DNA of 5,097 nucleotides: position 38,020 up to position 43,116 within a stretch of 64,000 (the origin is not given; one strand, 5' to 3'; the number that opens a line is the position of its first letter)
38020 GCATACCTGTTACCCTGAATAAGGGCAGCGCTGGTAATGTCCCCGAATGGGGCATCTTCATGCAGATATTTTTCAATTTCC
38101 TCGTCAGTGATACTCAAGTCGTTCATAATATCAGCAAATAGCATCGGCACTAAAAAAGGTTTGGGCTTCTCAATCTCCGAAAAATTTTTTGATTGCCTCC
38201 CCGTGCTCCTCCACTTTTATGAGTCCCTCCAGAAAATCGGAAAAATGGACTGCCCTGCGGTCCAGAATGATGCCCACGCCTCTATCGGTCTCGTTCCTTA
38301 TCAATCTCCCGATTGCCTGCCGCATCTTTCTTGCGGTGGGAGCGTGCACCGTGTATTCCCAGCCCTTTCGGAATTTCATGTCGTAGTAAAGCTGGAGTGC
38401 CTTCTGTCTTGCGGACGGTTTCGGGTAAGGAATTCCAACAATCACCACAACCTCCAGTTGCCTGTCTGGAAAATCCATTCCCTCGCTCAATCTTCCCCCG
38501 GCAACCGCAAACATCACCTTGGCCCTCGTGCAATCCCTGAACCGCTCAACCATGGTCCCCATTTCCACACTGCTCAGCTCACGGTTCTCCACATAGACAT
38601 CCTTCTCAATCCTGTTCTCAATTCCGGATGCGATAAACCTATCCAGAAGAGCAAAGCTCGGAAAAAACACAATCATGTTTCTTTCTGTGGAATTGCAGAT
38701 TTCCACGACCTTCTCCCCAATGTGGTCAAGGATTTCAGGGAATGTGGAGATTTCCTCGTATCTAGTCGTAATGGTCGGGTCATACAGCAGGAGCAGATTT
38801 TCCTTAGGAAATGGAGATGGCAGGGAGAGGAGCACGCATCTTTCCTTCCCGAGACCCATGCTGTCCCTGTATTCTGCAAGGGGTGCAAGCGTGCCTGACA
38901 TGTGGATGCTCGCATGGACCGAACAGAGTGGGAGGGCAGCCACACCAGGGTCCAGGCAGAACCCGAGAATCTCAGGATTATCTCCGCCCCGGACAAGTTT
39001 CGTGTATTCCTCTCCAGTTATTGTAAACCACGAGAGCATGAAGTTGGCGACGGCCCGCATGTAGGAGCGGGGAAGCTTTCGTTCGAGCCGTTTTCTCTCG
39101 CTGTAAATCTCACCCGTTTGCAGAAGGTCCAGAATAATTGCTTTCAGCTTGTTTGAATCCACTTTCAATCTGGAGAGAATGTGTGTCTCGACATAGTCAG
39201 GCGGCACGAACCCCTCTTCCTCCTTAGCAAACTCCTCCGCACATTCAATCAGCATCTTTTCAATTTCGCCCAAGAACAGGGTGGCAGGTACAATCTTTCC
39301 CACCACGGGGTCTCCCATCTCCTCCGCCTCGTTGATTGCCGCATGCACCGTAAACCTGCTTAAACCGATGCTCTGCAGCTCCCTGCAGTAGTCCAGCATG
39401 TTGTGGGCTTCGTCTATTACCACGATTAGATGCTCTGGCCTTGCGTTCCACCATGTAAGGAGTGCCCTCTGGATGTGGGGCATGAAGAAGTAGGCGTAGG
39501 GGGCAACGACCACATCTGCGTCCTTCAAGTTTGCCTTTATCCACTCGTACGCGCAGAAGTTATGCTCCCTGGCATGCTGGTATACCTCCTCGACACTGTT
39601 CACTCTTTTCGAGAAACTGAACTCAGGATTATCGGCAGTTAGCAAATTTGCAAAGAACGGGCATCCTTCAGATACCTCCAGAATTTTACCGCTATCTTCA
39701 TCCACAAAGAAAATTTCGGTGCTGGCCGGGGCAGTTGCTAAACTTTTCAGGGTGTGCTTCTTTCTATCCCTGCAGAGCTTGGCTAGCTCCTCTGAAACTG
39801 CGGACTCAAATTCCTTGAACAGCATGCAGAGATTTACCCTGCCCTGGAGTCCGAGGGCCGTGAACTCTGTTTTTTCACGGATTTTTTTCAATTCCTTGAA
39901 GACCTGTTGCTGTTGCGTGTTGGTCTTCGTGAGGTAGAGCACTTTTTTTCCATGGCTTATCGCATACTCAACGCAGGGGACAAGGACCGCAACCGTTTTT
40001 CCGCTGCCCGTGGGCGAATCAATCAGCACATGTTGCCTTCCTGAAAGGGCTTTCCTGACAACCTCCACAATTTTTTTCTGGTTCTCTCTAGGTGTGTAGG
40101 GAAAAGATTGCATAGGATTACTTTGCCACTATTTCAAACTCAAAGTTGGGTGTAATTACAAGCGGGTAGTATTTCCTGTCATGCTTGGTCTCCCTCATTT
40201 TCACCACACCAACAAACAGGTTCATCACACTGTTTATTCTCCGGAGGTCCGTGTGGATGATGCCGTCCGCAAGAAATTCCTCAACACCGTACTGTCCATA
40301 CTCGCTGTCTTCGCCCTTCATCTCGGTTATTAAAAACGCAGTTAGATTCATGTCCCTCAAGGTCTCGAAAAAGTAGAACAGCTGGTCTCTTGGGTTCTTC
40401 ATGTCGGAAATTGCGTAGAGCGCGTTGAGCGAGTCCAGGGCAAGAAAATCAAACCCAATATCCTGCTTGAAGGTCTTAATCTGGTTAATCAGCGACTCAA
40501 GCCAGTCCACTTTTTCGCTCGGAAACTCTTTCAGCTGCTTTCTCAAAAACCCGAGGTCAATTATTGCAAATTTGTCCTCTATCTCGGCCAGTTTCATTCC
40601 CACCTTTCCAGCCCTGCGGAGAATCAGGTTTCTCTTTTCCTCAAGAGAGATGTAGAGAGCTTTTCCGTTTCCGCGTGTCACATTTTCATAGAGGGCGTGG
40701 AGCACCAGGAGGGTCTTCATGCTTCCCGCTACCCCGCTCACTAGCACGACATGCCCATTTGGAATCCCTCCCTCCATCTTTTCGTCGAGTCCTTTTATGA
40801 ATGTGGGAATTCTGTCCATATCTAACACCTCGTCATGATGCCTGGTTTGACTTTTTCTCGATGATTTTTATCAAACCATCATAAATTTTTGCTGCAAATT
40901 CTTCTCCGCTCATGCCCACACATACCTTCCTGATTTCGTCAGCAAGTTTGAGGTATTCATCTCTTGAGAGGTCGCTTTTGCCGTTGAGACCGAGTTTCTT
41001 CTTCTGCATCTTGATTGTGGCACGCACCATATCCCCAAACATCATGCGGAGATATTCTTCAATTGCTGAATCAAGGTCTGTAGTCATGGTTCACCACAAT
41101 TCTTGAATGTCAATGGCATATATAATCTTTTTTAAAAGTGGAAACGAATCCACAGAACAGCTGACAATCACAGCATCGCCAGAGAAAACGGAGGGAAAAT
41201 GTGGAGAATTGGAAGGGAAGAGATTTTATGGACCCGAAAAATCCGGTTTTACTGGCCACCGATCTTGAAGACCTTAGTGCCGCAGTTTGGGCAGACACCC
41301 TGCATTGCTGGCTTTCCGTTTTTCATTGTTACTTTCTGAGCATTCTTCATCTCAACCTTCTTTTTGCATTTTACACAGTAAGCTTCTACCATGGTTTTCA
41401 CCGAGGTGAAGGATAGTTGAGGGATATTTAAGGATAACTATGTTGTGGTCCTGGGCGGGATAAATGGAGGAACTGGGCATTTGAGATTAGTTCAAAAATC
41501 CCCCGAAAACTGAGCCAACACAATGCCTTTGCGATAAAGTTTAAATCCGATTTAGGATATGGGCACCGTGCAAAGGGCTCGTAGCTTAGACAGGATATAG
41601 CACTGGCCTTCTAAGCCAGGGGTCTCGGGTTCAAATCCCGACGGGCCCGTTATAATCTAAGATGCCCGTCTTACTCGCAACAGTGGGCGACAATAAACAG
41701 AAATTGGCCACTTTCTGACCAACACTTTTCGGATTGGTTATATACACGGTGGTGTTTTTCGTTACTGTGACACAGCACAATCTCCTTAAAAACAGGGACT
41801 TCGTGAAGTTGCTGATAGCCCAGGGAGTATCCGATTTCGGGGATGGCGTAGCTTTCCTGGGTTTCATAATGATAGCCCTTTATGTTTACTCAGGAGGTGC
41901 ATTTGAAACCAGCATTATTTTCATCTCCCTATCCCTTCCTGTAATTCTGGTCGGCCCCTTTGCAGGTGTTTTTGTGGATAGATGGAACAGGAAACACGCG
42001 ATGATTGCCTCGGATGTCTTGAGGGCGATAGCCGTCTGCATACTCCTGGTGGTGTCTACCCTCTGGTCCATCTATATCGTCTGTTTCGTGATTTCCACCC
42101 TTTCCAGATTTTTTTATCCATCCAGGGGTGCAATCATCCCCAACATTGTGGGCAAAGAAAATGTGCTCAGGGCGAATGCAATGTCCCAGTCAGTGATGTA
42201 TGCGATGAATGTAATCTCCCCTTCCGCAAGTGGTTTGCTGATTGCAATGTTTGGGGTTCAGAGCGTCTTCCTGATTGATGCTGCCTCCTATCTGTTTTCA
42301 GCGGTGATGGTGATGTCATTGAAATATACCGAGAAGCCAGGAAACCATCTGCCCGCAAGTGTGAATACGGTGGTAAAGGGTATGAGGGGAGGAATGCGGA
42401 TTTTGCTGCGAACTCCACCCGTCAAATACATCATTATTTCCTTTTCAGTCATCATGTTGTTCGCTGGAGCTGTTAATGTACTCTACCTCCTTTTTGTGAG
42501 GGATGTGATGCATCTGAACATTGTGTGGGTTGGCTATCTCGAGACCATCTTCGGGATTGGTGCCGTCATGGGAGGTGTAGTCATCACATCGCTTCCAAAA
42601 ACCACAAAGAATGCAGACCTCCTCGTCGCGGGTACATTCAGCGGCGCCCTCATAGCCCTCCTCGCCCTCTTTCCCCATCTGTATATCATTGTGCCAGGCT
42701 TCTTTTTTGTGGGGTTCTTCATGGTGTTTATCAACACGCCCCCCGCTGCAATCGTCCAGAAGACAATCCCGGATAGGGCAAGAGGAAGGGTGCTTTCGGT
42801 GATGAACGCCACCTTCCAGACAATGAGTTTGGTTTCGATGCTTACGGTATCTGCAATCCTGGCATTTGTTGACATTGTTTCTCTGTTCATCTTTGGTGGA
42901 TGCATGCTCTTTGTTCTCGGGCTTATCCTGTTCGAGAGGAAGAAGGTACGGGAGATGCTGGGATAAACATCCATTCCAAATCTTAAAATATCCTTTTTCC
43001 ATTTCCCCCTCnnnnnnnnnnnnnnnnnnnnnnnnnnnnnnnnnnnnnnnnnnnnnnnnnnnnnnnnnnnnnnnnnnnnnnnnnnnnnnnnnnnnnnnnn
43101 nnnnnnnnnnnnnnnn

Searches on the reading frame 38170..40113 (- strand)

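Call 3: search_protein_families(library=pfam, proteins=[window:38170-40113:-], max_evalue=0.01)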
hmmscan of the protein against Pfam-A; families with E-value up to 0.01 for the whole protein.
window:38170-40113:- (647 aa): 7 families
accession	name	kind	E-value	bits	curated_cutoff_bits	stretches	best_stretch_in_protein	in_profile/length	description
PF13307.12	Helicase_C_2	-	4.2e-36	125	25.3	1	470-621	2-154/170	Helicase C-terminal domain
PF06777.17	HBB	-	1.5e-34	119.8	30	1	259-454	1-190/190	Helical and beta-bridge domain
PF06733.21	DEAD_2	-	4.1e-31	108.4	21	1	60-253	1-169/172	DEAD_2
PF00270.35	DEAD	-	5.1e-13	49.5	26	1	17-85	6-75/167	DEAD/DEAH box helicase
PF04851.21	ResIII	-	1.2e-09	38.7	22.5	1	7-83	3-81/164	Type III restriction enzyme, res subunit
PF25199.1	nSTAND_NTPase5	-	7.4e-07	29.5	34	1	9-81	22-94/145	Novel STAND NTPase 5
PF09848.15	SLFN-g3_helicase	-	0.0037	17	24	0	175-241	45-93/354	Schlafen group 3, DNA/RNA helicase domain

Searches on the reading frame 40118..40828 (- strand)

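Call 3: search_protein_families(library=pfam, proteins=[window:40118-40828:-], max_evalue=0.01)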
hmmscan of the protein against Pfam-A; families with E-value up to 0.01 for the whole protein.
window:40118-40828:- (236 aa): 4 families
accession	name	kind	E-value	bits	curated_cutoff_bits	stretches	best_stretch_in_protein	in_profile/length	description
PF06745.19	ATPase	-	2.7e-48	164.8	26.6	1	7-228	1-222/231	KaiC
PF13481.12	AAA_25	-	2.7e-08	34.1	27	1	3-145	11-163/195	AAA domain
PF09848.15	SLFN-g3_helicase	-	0.0021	17.8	24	0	26-73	2-50/354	Schlafen group 3, DNA/RNA helicase domain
PF00154.27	RecA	-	0.0082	16.1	27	0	8-64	34-90/262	recA bacterial DNA recombination protein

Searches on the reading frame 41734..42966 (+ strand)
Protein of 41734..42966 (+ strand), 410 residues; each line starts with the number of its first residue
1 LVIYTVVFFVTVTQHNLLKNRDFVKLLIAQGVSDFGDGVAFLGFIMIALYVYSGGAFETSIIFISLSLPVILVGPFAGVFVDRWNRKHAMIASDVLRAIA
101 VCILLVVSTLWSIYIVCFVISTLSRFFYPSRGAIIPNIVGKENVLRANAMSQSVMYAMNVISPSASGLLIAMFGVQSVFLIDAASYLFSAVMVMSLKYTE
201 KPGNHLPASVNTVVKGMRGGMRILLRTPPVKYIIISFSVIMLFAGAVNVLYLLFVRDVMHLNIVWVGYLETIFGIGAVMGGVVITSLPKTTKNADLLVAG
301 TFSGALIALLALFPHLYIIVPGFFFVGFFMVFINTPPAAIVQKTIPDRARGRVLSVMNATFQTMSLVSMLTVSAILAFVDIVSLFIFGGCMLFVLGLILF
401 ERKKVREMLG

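Call 3: search_protein_families(library=pfam, proteins=[window:41734-42966:+], max_evalue=0.01)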
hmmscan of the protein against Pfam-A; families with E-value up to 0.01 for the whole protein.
window:41734-42966:+ (410 aa): 2 families
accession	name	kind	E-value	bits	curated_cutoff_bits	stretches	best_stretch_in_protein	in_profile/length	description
PF07690.21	MFS_1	-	1.2e-42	146.5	33.4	2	27-367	2-345/347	Major Facilitator Superfamily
PF05977.19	MFS_3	-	3.9e-29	101.9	27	1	23-408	12-398/524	Transmembrane secretion effector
